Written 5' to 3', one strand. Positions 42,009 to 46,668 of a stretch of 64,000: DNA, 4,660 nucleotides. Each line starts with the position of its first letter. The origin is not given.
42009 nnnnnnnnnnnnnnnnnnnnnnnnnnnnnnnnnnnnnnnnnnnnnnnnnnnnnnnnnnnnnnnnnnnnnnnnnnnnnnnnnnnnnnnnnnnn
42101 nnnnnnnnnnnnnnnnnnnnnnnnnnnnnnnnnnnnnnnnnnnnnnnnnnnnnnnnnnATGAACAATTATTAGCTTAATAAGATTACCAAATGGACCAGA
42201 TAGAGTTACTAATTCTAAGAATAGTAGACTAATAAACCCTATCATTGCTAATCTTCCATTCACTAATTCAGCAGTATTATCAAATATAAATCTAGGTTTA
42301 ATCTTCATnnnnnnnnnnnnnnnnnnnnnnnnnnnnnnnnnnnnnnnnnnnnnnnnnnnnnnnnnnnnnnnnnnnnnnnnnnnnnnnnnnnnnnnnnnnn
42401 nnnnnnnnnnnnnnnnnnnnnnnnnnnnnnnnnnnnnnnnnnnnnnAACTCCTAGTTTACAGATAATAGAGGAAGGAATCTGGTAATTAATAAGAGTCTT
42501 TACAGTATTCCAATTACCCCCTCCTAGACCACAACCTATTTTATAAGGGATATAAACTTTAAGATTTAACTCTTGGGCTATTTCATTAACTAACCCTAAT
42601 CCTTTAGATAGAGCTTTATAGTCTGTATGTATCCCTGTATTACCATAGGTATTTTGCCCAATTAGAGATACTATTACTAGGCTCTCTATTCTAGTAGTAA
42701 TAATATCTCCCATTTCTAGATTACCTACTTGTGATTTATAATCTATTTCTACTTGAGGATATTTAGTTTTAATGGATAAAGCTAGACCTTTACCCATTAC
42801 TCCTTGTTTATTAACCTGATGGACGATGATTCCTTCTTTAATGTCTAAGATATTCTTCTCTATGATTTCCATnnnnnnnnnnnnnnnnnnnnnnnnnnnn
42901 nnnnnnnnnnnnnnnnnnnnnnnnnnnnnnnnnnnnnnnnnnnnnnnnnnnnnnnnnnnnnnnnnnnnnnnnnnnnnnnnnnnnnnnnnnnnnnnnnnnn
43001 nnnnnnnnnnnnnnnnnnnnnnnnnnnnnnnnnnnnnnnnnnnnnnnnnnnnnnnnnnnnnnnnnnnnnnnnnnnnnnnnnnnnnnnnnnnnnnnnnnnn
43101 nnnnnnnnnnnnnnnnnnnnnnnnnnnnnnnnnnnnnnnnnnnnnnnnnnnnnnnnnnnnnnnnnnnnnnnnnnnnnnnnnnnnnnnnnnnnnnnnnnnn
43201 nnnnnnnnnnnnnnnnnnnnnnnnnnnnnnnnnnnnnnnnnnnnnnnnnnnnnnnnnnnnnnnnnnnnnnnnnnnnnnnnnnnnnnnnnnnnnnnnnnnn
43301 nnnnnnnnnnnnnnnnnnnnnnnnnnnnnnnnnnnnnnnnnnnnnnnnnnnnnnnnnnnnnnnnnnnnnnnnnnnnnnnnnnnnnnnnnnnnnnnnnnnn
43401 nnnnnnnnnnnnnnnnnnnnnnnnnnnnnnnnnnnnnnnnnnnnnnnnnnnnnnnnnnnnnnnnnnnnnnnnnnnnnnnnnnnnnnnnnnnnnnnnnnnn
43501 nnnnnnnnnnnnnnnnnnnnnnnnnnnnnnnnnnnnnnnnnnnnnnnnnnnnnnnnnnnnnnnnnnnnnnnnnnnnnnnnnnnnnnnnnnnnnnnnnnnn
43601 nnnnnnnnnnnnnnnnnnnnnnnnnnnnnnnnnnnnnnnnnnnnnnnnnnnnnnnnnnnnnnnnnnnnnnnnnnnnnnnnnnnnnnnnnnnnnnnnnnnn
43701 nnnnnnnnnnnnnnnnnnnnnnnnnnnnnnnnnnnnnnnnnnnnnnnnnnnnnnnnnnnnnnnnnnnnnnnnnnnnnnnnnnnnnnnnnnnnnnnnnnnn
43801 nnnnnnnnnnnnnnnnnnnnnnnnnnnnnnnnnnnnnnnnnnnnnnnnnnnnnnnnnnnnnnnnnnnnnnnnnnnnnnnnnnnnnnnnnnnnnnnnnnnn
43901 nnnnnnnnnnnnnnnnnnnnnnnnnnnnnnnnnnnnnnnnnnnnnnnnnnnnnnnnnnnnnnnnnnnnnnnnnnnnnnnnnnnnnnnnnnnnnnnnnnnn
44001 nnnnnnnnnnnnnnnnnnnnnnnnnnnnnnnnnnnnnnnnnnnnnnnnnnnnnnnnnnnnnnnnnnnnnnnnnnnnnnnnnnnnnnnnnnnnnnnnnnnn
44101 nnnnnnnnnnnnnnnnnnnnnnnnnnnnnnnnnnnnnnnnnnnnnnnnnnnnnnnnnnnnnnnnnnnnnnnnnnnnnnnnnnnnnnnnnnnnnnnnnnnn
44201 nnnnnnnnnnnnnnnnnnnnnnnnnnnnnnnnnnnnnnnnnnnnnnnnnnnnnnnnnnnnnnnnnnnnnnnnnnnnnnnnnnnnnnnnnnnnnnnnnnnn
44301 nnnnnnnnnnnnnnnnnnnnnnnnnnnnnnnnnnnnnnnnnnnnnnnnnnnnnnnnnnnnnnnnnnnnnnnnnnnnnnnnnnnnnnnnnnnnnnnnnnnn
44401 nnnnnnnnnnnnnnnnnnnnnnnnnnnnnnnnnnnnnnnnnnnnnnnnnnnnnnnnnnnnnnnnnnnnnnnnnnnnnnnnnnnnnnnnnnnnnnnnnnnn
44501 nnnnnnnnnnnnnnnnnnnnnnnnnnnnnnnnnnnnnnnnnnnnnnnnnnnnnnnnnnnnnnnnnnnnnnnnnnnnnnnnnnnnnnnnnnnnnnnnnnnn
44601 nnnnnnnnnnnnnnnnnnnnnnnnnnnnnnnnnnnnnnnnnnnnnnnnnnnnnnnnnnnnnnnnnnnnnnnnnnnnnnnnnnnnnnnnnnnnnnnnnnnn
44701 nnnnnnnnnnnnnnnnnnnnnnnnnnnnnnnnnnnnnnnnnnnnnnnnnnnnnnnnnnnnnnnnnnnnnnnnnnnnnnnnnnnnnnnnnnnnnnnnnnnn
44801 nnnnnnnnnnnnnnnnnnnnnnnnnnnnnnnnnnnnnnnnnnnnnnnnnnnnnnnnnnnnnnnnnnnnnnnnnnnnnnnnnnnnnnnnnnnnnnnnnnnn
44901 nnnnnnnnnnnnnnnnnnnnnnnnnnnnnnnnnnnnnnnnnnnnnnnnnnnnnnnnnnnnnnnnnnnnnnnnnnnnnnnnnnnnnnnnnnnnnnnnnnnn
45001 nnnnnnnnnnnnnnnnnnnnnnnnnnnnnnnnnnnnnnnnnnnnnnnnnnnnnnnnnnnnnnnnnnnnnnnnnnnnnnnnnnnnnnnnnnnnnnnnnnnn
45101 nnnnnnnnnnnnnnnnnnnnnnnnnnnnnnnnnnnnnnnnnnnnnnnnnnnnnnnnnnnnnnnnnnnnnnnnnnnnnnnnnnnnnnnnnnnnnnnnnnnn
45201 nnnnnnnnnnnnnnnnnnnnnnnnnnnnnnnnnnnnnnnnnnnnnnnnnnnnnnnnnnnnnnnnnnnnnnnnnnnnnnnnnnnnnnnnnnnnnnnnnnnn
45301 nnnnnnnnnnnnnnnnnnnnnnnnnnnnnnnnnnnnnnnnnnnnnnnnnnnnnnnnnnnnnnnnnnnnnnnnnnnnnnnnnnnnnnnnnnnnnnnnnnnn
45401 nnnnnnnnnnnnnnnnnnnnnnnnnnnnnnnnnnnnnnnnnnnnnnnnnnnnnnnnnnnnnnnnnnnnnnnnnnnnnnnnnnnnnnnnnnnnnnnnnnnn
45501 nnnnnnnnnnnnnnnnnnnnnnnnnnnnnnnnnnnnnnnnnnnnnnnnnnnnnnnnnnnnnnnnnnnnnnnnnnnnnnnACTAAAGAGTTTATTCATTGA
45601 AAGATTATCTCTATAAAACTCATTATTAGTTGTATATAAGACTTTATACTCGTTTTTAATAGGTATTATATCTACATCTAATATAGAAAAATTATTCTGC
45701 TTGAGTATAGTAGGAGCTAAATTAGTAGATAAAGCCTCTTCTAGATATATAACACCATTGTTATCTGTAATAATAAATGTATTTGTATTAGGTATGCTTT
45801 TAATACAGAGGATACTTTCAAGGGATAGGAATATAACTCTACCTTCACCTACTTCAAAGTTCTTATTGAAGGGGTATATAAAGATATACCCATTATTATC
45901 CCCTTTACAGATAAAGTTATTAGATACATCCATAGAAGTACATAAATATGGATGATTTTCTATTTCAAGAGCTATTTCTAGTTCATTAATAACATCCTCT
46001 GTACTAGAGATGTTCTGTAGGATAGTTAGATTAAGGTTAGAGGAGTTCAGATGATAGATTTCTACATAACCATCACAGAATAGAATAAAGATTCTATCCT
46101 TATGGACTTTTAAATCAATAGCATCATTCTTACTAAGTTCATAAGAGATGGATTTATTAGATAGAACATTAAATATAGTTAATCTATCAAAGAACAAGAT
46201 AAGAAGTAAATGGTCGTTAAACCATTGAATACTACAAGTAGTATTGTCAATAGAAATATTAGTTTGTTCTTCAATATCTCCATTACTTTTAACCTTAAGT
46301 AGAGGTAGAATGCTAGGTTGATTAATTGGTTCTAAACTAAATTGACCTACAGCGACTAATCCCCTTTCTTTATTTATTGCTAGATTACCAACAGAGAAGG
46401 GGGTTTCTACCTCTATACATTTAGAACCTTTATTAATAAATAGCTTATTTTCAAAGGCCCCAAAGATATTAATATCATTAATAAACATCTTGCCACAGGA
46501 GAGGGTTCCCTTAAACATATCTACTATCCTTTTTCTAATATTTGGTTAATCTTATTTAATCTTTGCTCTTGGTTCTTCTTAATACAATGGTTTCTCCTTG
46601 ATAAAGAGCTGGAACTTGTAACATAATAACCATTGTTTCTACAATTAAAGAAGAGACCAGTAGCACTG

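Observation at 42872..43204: Single-chain tandem NblA: a pre-assembled asymmetric dimer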

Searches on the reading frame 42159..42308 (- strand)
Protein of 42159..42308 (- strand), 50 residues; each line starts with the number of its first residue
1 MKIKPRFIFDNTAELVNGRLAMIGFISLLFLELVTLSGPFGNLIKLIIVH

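Call 11: search_protein_families(library=pfam, proteins=[window:42159-42308:-], max_evalue=0.01)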
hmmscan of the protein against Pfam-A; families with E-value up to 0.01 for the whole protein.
window:42159-42308:- (50 aa): 1 family
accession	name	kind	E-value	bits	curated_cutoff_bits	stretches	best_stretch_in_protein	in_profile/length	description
PF00504.26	Chloroa_b-bind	-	0.00011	23.1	22.3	1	10-31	139-160/162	Chlorophyll A-B binding protein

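Call 68: search_protein_families(library=ncbifam, proteins=[window:42159-42308:-], max_evalue=0.001)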
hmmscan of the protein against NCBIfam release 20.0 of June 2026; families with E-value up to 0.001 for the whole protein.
window:42159-42308:- (50 aa): 0 families

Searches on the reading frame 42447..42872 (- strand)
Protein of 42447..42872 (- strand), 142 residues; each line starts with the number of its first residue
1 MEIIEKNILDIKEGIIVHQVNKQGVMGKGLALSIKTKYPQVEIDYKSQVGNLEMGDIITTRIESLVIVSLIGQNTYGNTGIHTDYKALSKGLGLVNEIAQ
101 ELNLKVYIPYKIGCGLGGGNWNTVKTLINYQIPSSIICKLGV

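Call 11: search_protein_families(library=pfam, proteins=[window:42447-42872:-], max_evalue=0.01)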
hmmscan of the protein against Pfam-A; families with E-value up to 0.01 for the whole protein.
window:42447-42872:- (142 aa): 1 family
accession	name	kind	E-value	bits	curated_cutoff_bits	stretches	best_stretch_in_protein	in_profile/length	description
PF01661.27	Macro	-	5.6e-07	30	22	1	17-126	1-116/118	Macro domain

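Call 68: search_protein_families(library=ncbifam, proteins=[window:42447-42872:-], max_evalue=0.001)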
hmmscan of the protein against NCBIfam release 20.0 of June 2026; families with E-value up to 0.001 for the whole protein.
window:42447-42872:- (142 aa): 2 families
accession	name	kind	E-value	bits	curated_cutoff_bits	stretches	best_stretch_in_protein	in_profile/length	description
NF048014.1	antitoxin_DarG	equivalog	5.4e-16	58.8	250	1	2-132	2-135/338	type II toxin-antitoxin system antitoxin DNA ADP-ribosyl glycohydrolase DarG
NF001666.0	PRK00431.2-2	equivalog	1.4e-05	25.1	246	1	2-118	4-120/164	ADP-ribose-binding protein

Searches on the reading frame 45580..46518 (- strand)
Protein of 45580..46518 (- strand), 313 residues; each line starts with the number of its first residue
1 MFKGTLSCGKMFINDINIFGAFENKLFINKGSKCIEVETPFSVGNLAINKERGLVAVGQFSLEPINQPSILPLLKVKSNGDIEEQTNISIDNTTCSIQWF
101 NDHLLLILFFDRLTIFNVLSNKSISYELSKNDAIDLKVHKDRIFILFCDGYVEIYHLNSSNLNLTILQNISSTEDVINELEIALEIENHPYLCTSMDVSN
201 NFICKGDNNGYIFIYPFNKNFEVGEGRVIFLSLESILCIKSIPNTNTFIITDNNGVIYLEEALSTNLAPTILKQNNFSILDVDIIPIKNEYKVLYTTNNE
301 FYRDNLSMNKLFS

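Call 11: search_protein_families(library=pfam, proteins=[window:45580-46518:-], max_evalue=0.01)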
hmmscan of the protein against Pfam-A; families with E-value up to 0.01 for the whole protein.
window:45580-46518:- (313 aa): 1 family
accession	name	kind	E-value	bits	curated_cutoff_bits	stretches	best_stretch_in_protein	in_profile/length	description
PF23756.1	Beta-prop_HPS5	-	1.4e-05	24.9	34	0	189-262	18-88/328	HPS5 beta propeller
